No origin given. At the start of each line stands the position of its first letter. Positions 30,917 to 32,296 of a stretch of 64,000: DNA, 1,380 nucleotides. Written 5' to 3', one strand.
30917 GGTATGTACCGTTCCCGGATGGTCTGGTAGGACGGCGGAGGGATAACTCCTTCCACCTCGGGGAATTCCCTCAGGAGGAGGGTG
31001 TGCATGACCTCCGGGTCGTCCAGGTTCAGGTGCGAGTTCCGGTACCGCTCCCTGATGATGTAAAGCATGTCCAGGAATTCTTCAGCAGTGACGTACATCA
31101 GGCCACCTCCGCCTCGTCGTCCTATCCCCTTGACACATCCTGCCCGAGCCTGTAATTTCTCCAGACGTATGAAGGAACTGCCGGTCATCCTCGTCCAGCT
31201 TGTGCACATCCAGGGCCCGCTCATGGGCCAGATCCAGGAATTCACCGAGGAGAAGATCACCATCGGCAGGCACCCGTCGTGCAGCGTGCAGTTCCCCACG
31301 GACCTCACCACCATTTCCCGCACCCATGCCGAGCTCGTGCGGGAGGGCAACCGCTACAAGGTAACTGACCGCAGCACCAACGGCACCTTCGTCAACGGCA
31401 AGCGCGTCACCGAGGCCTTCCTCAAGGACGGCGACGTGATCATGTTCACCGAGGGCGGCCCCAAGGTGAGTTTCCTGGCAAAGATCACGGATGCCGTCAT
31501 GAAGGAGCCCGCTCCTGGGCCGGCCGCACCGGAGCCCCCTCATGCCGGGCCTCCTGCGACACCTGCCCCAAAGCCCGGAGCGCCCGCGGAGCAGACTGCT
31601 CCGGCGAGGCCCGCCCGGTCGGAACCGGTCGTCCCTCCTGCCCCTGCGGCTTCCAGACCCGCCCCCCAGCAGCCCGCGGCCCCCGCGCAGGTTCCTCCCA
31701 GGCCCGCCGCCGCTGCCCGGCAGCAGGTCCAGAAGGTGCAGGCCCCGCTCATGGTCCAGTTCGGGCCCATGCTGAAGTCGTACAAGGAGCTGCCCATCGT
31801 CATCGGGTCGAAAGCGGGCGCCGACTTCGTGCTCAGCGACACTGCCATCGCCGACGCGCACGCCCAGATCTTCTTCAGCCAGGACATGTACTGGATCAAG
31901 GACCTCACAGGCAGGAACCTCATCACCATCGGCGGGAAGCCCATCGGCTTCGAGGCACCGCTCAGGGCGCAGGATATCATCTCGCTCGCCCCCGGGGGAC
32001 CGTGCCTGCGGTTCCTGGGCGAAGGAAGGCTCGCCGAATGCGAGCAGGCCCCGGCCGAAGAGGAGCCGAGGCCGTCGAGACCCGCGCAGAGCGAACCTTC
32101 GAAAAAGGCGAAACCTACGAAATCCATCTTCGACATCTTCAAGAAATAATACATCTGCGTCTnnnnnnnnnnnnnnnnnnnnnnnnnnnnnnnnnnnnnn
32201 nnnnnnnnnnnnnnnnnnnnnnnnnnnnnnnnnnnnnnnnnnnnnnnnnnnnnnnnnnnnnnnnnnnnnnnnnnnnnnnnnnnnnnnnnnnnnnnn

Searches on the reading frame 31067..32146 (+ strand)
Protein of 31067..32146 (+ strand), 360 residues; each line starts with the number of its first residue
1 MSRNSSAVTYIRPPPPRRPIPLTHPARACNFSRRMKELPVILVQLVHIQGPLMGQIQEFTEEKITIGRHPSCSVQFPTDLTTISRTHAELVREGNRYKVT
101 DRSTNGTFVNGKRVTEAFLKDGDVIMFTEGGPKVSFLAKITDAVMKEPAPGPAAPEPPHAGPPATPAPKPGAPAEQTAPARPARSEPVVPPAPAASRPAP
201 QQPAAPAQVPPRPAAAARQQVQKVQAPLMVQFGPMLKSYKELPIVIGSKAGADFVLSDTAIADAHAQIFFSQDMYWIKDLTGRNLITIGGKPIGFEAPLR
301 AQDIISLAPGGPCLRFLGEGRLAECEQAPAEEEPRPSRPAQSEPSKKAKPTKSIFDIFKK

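Call 28: search_protein_families(library=pfam, proteins=[window:31067-32146:+])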
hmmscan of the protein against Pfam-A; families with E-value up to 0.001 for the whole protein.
window:31067-32146:+ (360 aa): 2 families
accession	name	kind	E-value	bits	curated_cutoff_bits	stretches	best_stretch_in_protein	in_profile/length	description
PF00498.31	FHA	-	4.5e-31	107.5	20.7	2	64-127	1-66/67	FHA domain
PF16697.10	Yop-YscD_cpl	-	2.8e-18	66.4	33.2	2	48-126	3-82/94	Inner membrane component of T3SS, cytoplasmic domain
